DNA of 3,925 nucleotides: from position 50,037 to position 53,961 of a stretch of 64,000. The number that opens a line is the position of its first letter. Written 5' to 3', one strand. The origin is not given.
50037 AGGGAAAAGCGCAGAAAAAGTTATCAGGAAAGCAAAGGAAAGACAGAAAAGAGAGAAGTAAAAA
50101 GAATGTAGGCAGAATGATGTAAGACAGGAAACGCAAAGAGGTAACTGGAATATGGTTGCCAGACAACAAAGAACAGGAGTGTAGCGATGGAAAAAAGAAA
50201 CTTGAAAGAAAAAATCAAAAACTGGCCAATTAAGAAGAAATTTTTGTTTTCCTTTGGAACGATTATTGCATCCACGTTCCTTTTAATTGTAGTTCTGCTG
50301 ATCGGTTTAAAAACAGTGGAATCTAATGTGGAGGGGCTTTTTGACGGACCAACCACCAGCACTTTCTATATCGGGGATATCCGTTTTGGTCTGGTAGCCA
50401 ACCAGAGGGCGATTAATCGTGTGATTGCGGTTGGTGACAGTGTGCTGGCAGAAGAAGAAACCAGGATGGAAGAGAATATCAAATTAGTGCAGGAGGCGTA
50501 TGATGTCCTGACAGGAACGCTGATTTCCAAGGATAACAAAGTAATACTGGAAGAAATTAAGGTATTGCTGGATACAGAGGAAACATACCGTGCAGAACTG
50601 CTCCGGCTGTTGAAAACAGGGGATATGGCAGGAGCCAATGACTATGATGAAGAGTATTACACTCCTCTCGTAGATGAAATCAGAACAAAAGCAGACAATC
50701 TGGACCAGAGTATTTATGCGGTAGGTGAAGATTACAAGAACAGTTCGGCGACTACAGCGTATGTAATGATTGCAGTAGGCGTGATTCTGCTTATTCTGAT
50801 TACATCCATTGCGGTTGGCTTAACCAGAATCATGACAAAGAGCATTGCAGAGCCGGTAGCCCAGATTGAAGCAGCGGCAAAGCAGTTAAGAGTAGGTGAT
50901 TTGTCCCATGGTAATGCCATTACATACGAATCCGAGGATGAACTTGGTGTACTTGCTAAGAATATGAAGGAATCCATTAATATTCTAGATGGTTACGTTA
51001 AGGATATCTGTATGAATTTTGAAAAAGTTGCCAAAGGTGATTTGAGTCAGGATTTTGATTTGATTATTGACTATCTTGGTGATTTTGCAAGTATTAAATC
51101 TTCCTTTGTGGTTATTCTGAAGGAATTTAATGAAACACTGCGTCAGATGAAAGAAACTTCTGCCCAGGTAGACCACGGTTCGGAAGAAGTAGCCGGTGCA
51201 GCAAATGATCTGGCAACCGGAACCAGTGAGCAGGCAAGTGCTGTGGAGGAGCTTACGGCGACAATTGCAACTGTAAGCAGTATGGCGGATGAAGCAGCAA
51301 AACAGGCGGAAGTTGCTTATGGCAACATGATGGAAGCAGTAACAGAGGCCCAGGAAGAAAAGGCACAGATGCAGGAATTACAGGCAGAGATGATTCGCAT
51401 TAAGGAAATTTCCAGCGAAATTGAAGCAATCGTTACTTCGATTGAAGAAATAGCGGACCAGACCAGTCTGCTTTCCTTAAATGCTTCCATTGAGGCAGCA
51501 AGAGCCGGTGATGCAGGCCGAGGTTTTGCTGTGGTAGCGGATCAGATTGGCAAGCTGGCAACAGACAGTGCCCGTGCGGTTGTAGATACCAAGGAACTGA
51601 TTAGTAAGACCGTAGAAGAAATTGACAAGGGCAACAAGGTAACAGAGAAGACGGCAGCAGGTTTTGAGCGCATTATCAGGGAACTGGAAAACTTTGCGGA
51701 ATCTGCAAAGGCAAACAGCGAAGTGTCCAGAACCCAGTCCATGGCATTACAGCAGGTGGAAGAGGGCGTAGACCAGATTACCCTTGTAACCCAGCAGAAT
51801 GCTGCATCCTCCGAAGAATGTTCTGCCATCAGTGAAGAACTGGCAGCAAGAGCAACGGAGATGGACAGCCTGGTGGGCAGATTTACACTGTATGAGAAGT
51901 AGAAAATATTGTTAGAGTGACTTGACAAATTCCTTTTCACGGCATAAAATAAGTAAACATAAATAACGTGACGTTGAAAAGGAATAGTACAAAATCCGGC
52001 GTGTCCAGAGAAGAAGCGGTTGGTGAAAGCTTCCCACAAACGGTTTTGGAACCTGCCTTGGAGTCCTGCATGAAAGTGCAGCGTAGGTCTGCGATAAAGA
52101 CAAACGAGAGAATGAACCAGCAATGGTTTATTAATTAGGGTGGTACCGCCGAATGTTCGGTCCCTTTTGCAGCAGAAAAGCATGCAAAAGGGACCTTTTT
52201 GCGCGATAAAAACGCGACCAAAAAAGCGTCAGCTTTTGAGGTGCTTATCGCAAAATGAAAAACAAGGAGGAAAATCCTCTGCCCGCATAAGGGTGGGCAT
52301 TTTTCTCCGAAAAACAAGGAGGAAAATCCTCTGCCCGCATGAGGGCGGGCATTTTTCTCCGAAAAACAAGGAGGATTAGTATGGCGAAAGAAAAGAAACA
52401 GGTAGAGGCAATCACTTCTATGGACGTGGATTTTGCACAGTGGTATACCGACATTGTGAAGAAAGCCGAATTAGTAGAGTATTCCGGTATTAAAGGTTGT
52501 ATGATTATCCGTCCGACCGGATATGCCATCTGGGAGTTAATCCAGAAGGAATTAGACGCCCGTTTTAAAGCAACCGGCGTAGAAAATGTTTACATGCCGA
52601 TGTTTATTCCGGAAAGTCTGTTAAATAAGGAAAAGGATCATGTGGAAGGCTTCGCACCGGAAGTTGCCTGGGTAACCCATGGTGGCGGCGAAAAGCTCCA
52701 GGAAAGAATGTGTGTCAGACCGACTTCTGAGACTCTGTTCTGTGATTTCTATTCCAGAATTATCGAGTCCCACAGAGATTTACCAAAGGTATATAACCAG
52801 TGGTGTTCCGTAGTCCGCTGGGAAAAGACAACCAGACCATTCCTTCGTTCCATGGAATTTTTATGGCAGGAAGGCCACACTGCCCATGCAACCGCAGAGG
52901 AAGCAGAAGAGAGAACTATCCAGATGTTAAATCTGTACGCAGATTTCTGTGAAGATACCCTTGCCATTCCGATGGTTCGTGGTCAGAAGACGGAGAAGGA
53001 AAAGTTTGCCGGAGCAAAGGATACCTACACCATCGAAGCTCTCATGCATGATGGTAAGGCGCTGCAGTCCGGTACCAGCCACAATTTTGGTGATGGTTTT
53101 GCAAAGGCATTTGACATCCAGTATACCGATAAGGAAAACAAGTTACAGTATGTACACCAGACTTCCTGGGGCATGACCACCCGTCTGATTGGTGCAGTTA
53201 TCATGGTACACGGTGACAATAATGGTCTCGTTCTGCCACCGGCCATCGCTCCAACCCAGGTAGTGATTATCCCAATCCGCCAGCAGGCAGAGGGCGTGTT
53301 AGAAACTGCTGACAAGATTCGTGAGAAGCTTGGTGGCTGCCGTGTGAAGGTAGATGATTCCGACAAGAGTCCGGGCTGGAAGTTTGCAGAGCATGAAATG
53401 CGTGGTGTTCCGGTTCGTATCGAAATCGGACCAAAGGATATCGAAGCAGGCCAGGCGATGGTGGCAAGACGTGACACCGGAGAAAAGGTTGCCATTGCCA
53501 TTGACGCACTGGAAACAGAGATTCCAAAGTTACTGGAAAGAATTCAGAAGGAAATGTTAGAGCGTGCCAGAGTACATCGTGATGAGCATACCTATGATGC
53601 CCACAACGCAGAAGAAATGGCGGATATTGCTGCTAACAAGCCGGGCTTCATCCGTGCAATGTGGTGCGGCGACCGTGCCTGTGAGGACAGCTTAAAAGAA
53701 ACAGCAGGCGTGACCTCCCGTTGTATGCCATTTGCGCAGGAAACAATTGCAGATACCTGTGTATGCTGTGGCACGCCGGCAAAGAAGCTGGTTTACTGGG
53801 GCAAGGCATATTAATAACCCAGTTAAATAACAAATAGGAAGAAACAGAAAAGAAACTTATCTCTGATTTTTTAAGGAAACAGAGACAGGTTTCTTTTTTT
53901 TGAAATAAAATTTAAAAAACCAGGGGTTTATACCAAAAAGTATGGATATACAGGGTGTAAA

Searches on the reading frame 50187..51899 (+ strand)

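Call 42: search_protein_families(library=pfam, proteins=[window:50187-51899:+], max_evalue=0.00001)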
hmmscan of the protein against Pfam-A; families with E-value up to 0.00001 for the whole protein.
window:50187-51899:+ (571 aa): 3 families
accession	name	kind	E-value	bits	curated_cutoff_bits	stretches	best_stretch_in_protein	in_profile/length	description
PF00015.26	MCPsignal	-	1.1e-30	107.2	34.6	1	383-534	6-171/172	Methyl-accepting chemotaxis protein (MCP) signalling domain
PF12729.13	4HB_MCP_1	-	3.7e-10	40.1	27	1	12-187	1-177/181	Four helix bundle sensory module for signal transduction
PF00672.30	HAMP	-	6e-06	26.9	25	0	216-261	2-45/53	HAMP domain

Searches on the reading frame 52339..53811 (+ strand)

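Call 42: search_protein_families(library=pfam, proteins=[window:52339-53811:+], max_evalue=0.00001)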
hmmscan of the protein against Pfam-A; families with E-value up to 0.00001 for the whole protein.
window:52339-53811:+ (491 aa): 3 families
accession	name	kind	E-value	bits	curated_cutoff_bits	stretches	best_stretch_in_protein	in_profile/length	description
PF09180.16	ProRS-C_1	-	3.6e-22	78.7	31.5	1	425-491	2-71/71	Prolyl-tRNA synthetase, C-terminal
PF03129.25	HGTP_anticodon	-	3.7e-22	78.7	21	1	307-397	1-93/94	Anticodon binding domain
PF00587.30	tRNA-synt_2b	-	1.2e-21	78.1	29.3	1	120-288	7-176/179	tRNA synthetase class II core domain (G, H, P, S and T)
